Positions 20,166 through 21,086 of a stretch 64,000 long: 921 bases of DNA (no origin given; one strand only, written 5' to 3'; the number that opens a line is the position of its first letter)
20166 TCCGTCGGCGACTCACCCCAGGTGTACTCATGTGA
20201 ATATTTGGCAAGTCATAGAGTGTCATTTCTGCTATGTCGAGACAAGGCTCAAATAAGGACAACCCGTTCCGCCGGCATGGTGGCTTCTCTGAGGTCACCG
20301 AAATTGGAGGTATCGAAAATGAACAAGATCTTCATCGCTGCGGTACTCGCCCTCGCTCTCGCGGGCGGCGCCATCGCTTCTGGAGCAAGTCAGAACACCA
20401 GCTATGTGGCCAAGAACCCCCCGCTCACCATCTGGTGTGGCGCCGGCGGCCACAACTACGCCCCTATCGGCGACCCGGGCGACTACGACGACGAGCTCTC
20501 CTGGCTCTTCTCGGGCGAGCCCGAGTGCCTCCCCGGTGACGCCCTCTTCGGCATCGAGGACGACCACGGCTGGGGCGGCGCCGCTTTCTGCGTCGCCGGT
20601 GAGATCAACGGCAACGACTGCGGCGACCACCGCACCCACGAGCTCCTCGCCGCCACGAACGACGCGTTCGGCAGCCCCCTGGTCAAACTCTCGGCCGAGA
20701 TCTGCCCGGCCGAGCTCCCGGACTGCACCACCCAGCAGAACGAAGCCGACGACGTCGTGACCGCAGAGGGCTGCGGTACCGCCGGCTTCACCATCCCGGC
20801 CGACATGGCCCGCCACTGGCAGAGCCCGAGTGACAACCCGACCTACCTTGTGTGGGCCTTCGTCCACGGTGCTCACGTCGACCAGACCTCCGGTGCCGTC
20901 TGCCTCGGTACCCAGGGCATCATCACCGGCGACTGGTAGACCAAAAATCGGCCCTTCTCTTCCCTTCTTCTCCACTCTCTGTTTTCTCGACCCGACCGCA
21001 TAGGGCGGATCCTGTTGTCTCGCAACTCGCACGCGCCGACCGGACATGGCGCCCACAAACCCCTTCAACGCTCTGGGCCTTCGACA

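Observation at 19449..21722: Tandem triplication of a secreted, cysteine-rich protein family of unknown function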

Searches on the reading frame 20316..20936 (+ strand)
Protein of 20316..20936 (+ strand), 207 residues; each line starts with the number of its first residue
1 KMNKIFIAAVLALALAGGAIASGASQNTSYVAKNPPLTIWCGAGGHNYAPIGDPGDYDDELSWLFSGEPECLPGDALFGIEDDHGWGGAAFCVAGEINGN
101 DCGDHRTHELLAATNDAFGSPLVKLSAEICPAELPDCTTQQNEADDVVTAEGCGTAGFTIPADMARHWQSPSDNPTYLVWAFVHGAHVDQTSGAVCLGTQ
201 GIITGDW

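Call 3: search_protein_families(library=pfam, proteins=[window:20316-20936:+], max_evalue=1)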
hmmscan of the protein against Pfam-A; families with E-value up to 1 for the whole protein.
window:20316-20936:+ (207 aa): 1 family
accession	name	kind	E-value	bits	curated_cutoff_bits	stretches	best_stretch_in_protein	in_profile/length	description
PF08139.17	LPAM_1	-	0.0047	17.7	20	1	2-17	1-16/18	Prokaryotic membrane lipoprotein lipid attachment site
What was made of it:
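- There is no lipobox Cys: LPAM_1 scores 17.7, below its cut-off of 20 (call 3).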

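Call 4: search_protein_families(library=ncbifam, proteins=[window:20316-20936:+], max_evalue=1)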
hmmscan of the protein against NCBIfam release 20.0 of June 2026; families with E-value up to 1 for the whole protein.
window:20316-20936:+ (207 aa): 0 families

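Call 7: find_homologous_proteins(query=window:20316-20936:+, max_evalue=0.001)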
Query window:20316-20936:+ (207 aa): 6 proteins with E <= 0.001 among 1007 candidates.
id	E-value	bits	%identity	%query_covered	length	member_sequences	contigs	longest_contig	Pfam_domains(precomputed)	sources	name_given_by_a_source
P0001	4.2e-127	440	91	100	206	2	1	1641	-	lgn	-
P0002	1.9e-88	314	68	100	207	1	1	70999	-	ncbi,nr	ncbi:MAG: hypothetical protein KY455_04490 [Euryarchaeota archaeon]|nr:hypothetical protein [Euryarc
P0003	4.4e-61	224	51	98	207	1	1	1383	-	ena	-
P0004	8.0e-37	145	45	86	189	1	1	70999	-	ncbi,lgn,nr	ncbi:MAG: hypothetical protein KY455_04500 [Euryarchaeota archaeon]|nr:hypothetical protein [Euryarc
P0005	5.4e-33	133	43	86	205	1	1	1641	-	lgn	-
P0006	4.3e-14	71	31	90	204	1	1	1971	-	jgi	jgi:hypothetical protein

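Call 12: search_solved_structures(query=A2, max_evalue=10)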
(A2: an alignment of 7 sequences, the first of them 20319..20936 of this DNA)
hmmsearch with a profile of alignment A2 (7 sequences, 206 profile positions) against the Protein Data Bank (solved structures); distinct sequences matched with E-value up to 10: 0.

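Call 13: find_encoding_contigs(protein=P0006, flank=5000)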
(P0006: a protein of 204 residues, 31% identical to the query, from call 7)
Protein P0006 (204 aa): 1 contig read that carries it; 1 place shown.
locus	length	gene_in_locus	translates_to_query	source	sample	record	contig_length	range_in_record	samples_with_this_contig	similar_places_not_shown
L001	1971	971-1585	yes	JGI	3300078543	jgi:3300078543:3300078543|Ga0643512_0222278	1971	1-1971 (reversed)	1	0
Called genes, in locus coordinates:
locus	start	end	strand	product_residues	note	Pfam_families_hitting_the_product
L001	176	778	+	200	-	-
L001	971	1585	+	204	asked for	-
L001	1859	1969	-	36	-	?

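Call 14: find_encoding_contigs(protein=P0003, flank=5000)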
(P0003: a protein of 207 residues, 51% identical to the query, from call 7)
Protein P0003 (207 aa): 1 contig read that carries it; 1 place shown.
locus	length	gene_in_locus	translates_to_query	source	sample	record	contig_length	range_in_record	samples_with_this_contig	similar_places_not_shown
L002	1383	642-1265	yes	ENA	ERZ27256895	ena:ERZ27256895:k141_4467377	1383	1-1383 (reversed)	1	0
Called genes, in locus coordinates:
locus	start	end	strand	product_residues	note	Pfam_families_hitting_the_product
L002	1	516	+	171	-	?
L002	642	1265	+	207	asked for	-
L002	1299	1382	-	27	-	?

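Call 15: find_encoding_contigs(protein=P0001, flank=5000)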
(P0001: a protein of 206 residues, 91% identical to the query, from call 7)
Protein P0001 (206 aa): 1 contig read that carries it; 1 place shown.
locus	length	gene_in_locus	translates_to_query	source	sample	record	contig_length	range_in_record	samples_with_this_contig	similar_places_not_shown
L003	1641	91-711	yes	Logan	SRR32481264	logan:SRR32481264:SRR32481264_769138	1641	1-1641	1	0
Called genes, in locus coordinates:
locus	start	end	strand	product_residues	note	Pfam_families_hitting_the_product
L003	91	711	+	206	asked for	-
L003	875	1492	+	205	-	-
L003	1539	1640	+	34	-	?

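Call 20: search_protein_representatives(alignment_id=A2)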
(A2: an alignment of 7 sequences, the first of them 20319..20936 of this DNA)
Query: 7 sequences, 206 profile positions. Proteins with E-value up to 0.001 (for the whole library): 25; up to 1e-10: 19; up to 1e-30: 7. The best 25 are listed.
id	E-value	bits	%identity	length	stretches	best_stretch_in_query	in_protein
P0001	8.5e-102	355.5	-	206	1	1-206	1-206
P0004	7.7e-77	274.0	-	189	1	14-206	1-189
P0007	6.9e-52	192.5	-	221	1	5-206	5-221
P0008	1.5e-38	149.0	-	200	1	1-206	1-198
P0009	8.8e-35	136.6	-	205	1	3-206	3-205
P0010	1.6e-33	132.5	-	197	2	4-97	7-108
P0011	2.5e-31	125.3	-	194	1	1-203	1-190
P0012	1.1e-30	123.3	-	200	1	4-206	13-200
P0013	7.3e-29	117.3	-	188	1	8-204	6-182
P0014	1.4e-26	109.8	-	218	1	8-206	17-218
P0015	6.6e-25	104.4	-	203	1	5-206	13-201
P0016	2.8e-20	89.3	-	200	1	6-206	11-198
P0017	8.2e-19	84.5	-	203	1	7-206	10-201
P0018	1.0e-18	84.1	-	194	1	7-206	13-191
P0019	9.9e-17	77.7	-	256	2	32-203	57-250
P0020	7.1e-15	71.6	-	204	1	11-206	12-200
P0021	9.2e-15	71.2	-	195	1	3-205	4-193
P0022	9.6e-14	67.9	-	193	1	1-202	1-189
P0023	1.1e-13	67.7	-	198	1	6-206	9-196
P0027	2.4e-06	43.7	-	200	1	7-206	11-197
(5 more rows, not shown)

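Call 22: predict_structure(alignment_id=A2)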
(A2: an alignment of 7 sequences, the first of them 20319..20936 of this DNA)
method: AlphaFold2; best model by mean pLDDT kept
length: 206 residues; sequences in the alignment: 7
mean_pLDDT: 62.5   pTM: 0.63
mean pLDDT of the five models: 62.5, 60.7, 57.7, 52.5, 52.1
residues with pLDDT >= 90: 17; 70-90: 81; 50-70: 32; < 50: 76
segments of 3 or more residues with pLDDT < 50: 1-21, 34-56, 58-86, 141-143
pLDDT, mean of each block of 10 residues (from residue 1): 41 37 68 40 31 45 39 24 48 77 90 81 85 75 69 90 84 83 65 67 82
secondary structure, 60 per line:
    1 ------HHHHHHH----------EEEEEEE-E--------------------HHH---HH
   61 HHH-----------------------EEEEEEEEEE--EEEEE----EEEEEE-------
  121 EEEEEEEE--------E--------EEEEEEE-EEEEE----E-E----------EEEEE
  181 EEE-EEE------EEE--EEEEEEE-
elements in order: H7-13 E24-30 H59-63 E87-96 E99-103 E108-113 E121-128 E146-152 E154-158 E176-183 E185-187 E194-196 E199-205
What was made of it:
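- Tried and rejected: The first AlphaFold run, with 7 sequences, was too poor to use (pLDDT 62.5; call 22).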

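Call 25: search_protein_families(library=pfam, alignment_id=A3, max_evalue=0.1)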
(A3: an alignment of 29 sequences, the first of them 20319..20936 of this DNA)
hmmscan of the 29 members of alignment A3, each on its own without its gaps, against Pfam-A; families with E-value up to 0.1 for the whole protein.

A. member 1, window:20319-20936:+ (206 aa): 1 family
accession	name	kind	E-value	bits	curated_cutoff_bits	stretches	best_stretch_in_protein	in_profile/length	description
PF08139.17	LPAM_1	-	0.0047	17.7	20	1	1-16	1-16/18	Prokaryotic membrane lipoprotein lipid attachment site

B. families by the number of members that match (of 29 scanned): 3 families
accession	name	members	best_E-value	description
PF08139.17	LPAM_1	2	0.0047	Prokaryotic membrane lipoprotein lipid attachment site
PF22579.2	Cbm74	1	0.034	Carbohydrate binding module-like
PF10423.15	AMNp_N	1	0.085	Bacterial AMP nucleoside phosphorylase N-terminus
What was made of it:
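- On Ena / DUF3992 pilins: No Pfam hit was found (calls 3, 25).
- Closest known: Bacillus endospore appendage. Different: No DUF3992 Pfam hit was found (calls 3, 25).
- No match to any known metal-binding family was found (calls 3, 4, 25).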

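Call 26: search_solved_structures(query=A3, max_evalue=10, show_alignments=2)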
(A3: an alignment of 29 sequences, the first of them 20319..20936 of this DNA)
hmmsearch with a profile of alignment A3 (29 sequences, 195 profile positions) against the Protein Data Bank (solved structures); distinct sequences matched with E-value up to 10: 0.
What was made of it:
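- On Any protein with a solved structure (sequence level): Calls 12 and 26 found 0 hits even at E<=10, using profiles of 7 and 29 sequences.
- Tried and rejected: PDB sequence profiles (calls 12, 26).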

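Call 30: find_related_loci(query=A2, collection=genome_contigs, flank=8000)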
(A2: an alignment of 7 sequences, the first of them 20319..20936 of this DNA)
Query A2 (206 aa) in genome_contigs; peptide patterns used: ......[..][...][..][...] (x = any residue, [..] = any of these).
6 stretches matched a pattern, but none encodes a relative of the query by tblastn (E <= 1e-3).

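Call 31: predict_structure(alignment_id=A3)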
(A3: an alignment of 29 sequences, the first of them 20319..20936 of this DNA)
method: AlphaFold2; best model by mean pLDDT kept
length: 206 residues; sequences in the alignment: 29
mean_pLDDT: 89.8   pTM: 0.82
mean pLDDT of the five models: 89.8, 89.1, 88.2, 87.7, 87.1
residues with pLDDT >= 90: 143; 70-90: 42; 50-70: 20; < 50: 1
segments of 3 or more residues with pLDDT < 50: none
pLDDT, mean of each block of 10 residues (from residue 1): 61 54 91 92 90 85 90 92 96 92 96 97 97 91 94 97 93 94 94 95 97
secondary structure, 60 per line:
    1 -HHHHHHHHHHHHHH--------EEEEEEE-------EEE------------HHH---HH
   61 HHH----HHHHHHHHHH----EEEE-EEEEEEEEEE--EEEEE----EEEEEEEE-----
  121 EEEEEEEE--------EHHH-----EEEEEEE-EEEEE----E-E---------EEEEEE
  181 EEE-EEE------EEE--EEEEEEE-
elements in order: H2-15 E24-30 E38-40 H59-63 H68-77 E82-85 E87-96 E99-103 E108-115 E121-128 E146-152 E154-158 E175-183 E185-187 E194-196 E199-205
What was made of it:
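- It has about 13 strands and two short helices (call 31). The motif is modelled at a loop/helix start, not on a cleft strand (call 31).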

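Call 33: fold_search(model_id=the predicted structure, library=pdb)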
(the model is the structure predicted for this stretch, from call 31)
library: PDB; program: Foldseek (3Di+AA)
matches with E <= 10: 781; with E <= 0.001: 0
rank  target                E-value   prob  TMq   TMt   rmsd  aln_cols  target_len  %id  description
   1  7pe2_A                4.6e-02  0.41  0.24  0.30  10.4       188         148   11  Cryo-EM structure of BMV-derived VLP expressed in E. coli (eVLP) (released 2022-03-02)
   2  8ebb_B                7.7e-02  0.08  0.14  0.16  17.6       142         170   11  Crystal structure of SIX6 from Fusarium oxysporum f. sp. lycopersici (released 2023-06-21)
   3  1za7_B                8.6e-02  0.33  0.24  0.28  10.7       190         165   10  The crystal structure of salt stable cowpea cholorotic mottle virus at 2.7 angstroms resolution. (released 2006-03-21)
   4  8cpy_D                9.1e-02  0.35  0.25  0.31  10.7       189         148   12  Extended cowpea chlorotic mottle virus (released 2023-09-27)
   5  4dzg                  1.0e-01  0.63  0.25  0.39   6.6       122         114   10  Crystal structure of Aeromonas hydrophila PliG, a periplasmic lysozyme inhibitor of g-type lysozyme (released 2012-06-13)
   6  3ide_A                1.2e-01  0.11  0.17  0.11  15.3       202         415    6  Structure of IPNV subviral particle (released 2009-12-29)
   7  3ide_B                1.2e-01  0.11  0.17  0.11  15.3       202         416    6  Structure of IPNV subviral particle (released 2009-12-29)
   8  6v4b_A                1.3e-01  0.25  0.23  0.28   9.8       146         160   11  DeCLIC N-terminal Domain 34-202 (released 2020-06-03)
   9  6acw_A                1.3e-01  0.14  0.18  0.18   9.5       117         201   13  The structure of CVA10 virus procapsid particle (released 2018-11-21)
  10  3jb4_B                1.4e-01  0.30  0.23  0.22   7.6       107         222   19  Structure of Ljungan virus: insight into picornavirus packaging (released 2015-10-21)
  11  8cpy_I                1.4e-01  0.28  0.25  0.31  10.3       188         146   11  Extended cowpea chlorotic mottle virus (released 2023-09-27)
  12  4iv3_B                1.4e-01  0.28  0.22  0.22   8.4       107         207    9  Crystal structure of recombinant foot-and-mouth-disease virus A22-H2093C empty capsid (released 2013-04-17)
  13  8iqe_B                1.4e-01  0.23  0.19  0.09   6.5       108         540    9  Crystal structure of tetrameric K2-2 TSP (released 2024-02-21)
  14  7a02_A                1.4e-01  0.16  0.21  0.32  10.9       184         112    7  Bacillus endospore appendages form a novel family of disulfide-linked pili (released 2021-04-28)
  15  8iq5_D                1.4e-01  0.15  0.18  0.08   9.0       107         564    9  Crystal structure of trimeric K2-2 TSP (released 2024-02-21)
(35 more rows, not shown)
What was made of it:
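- On Ena / DUF3992 pilins: Foldseek gave E=0.14 (call 33).
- Closest known: Bacillus endospore appendage. Same: 7a02 appears in the Foldseek list (call 33, rank 14).
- Closest known: PliG periplasmic lysozyme inhibitor, PDB 4dzg. Same: It is a small exported beta-sandwich and has the highest Foldseek probability (0.63; call 33).
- The best Foldseek probabilities include the lysozyme inhibitor PliG and a fungal effector, but both are non-significant (call 33).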

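Call 34: find_homologous_proteins(query=A3, max_evalue=0.001)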
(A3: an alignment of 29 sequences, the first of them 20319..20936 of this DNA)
Query A3 (29 sequences) (206 aa, profile of the alignment): 8 proteins with E <= 0.001 among 8000 candidates.
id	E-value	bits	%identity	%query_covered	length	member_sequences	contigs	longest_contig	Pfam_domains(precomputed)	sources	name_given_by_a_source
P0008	2.7e-67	245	31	99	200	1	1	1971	-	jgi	jgi:hypothetical protein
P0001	5.4e-62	227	91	100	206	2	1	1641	-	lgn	-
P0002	7.8e-56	207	68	100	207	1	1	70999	-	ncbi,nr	ncbi:MAG: hypothetical protein KY455_04490 [Euryarchaeota archaeon]|nr:hypothetical protein [Euryarc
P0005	3.3e-52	195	43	86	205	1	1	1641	-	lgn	-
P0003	4.9e-51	192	51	99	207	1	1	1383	-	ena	-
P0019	2.0e-49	186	26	80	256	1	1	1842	-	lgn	-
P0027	9.1e-46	174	24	97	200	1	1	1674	-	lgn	-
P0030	2.2e-40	157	42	100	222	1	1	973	-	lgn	-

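Call 36: find_encoding_contigs(protein=P0019, flank=5000)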
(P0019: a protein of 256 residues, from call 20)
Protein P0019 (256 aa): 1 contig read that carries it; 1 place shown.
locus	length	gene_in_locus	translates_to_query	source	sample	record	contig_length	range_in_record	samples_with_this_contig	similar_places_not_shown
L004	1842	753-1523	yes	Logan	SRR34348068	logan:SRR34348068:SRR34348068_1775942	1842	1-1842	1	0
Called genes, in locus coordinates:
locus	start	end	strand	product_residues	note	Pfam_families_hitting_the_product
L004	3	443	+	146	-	?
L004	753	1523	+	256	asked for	-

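Call 37: find_encoding_contigs(protein=P0027, flank=5000)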
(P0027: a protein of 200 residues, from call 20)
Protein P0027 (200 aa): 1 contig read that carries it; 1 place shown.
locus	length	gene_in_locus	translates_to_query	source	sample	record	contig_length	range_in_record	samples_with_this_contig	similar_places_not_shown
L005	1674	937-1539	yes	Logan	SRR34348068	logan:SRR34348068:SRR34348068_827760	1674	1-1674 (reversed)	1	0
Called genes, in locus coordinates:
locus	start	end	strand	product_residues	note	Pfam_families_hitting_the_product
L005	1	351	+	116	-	?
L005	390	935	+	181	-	-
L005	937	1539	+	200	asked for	-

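Call 38: find_encoding_contigs(protein=P0012, flank=8000)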
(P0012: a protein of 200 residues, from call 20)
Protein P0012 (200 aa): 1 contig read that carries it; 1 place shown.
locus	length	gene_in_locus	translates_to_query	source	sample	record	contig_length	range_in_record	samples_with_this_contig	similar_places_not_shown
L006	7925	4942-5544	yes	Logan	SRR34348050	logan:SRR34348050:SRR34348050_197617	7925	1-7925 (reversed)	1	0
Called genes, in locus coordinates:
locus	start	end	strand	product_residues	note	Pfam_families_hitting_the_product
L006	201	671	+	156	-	-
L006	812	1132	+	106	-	-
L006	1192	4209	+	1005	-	PF03104:DNA_pol_B_exo1 (weak)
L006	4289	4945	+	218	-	-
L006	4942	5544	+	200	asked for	-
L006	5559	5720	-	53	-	-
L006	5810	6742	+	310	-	PF00800:PDT, PF01842:ACT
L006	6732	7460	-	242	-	PF02223:Thymidylate_kin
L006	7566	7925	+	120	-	?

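Call 39: fold_search(model_id=the predicted structure, library=viral)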
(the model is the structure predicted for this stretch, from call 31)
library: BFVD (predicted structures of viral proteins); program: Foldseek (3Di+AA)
matches with E <= 10: 1123; with E <= 0.001: 0
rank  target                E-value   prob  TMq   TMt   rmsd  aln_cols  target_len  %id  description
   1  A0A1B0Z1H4            1.5e-02  0.14  0.16  0.17  17.3       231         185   16  (no name in the UniProt tables at hand)
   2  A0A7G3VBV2            2.9e-02  0.51  0.21  0.12   5.9       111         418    9  Hydrolase [Arthrobacter phage Bumble]
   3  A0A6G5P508            3.6e-02  0.18  0.21  0.19  13.4       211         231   11  Uncharacterized protein [Edwardsiella phage ETP-1]
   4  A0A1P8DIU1            4.3e-02  0.63  0.25  0.26   6.3       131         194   10  (no name in the UniProt tables at hand)
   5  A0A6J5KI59            6.4e-02  0.44  0.21  0.11   6.6        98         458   14  Collagen triple helix repeat [uncultured Caudovirales phage]
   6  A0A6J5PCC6            6.4e-02  0.28  0.18  0.33  10.0       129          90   12  Uncharacterized protein [uncultured Caudovirales phage]
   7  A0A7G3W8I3            6.4e-02  0.18  0.21  0.12  11.6       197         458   12  (no name in the UniProt tables at hand)
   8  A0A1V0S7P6            6.7e-02  0.63  0.24  0.31   6.6       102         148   10  SWPV1-039 [Shearwaterpox virus]
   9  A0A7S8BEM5            7.1e-02  0.41  0.25  0.10   8.6       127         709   11  Uncharacterized protein [Medusavirus stheno T3]
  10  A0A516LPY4            7.1e-02  0.38  0.24  0.31   8.7       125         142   13  (no name in the UniProt tables at hand)
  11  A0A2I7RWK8            7.1e-02  0.14  0.22  0.24  14.2       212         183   12  (no name in the UniProt tables at hand)
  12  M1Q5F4                7.6e-02  0.35  0.21  0.37   6.2       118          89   14  (no name in the UniProt tables at hand)
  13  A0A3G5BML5            8.0e-02  0.44  0.23  0.20   8.6       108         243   11  (no name in the UniProt tables at hand)
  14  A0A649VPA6            8.0e-02  0.16  0.20  0.22   8.8       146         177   13  Minor tail protein [Corynebacterium phage EmiRose]
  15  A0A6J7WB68            8.0e-02  0.15  0.14  0.06  12.6       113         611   16  C1q domain containing protein [uncultured Caudovirales phage]
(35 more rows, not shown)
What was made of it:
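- Closest known: Generic jelly-roll / beta-sandwich modules. Same: The predicted architecture is a mostly antiparallel beta-sandwich of about 180 aa. These proteins dominate the weak Foldseek lists (calls 33, 39).
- These are capsids, a TNF-family ligand, the C1q domain, CBM11, meprin, Ena and PliG (calls 33, 39). The weak Foldseek hits include Ena pilin, a TNF-family ligand, the C1q domain and capsid proteins (calls 33, 39).
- Tried and rejected: Foldseek against PDB and BFVD (calls 33, 39).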

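Call 41: find_encoding_contigs(protein=P0009, flank=8000)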
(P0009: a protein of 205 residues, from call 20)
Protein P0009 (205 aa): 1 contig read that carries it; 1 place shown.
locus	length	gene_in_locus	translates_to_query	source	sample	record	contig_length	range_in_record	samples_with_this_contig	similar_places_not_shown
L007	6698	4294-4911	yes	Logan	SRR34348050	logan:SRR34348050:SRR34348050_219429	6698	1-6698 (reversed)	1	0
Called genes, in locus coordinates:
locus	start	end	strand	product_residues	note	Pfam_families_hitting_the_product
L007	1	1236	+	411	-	?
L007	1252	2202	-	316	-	PF00581:Rhodanese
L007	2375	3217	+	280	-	PF00248:Aldo_ket_red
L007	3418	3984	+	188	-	-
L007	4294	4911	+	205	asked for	-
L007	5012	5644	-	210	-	PF04493:Endonuclease_5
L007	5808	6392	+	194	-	-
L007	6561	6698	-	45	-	?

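Call 42: find_encoding_contigs(protein=P0020, flank=8000)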
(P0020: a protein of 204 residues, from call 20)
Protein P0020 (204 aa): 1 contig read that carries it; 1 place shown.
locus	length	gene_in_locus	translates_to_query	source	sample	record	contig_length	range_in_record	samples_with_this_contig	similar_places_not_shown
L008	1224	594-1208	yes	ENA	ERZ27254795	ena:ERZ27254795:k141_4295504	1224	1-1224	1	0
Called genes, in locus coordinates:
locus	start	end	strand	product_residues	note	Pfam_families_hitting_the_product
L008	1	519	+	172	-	?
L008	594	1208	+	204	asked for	-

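Call 43: find_encoding_contigs(protein=P0013, flank=8000)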
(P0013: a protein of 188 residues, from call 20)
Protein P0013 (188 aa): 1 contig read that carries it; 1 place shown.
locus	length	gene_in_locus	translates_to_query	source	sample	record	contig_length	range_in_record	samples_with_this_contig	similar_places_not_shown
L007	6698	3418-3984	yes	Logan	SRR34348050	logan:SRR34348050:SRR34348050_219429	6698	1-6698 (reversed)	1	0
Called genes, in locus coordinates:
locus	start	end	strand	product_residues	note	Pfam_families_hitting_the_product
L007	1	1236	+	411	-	?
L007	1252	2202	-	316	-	PF00581:Rhodanese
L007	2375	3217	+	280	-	PF00248:Aldo_ket_red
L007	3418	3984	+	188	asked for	-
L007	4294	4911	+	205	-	-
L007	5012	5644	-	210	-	PF04493:Endonuclease_5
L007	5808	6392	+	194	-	-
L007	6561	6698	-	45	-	?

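Call 52: search_protein_families(library=phrogs, proteins=[window:20319-20936:+], max_evalue=1)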
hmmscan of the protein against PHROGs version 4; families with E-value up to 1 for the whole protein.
window:20319-20936:+ (206 aa): 0 families

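Call 53: search_protein_families(library=padloc, proteins=[window:20319-20936:+], max_evalue=1)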
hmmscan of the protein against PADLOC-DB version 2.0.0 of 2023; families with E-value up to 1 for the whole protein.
window:20319-20936:+ (206 aa): 0 families

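Call 64: find_related_loci(query=A4, collection=metagenome_contigs, flank=10000)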
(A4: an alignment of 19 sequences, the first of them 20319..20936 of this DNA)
Query A4 (206 aa) in metagenome_contigs; peptide patterns used: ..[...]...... (x = any residue, [..] = any of these).
36 stretches matched a pattern; 1 encode a relative of the query (tblastn E <= 1e-3); 1 distinct loci.
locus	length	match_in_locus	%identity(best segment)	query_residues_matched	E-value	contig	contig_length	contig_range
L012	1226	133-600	37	36-203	2e-25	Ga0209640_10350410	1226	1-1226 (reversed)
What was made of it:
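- Tried and rejected: The JGI metagenome scan gave only one more short contig (call 64).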

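Call 65: find_related_loci(query=A4, collection=viral_contigs, flank=5000)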
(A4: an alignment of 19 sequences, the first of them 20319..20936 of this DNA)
Query A4 (206 aa) in viral_contigs; peptide patterns used: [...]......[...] (x = any residue, [..] = any of these).
9 stretches matched a pattern, but none encodes a relative of the query by tblastn (E <= 1e-3).
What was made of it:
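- Tried and rejected: IMG/VR viral contigs (call 65).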
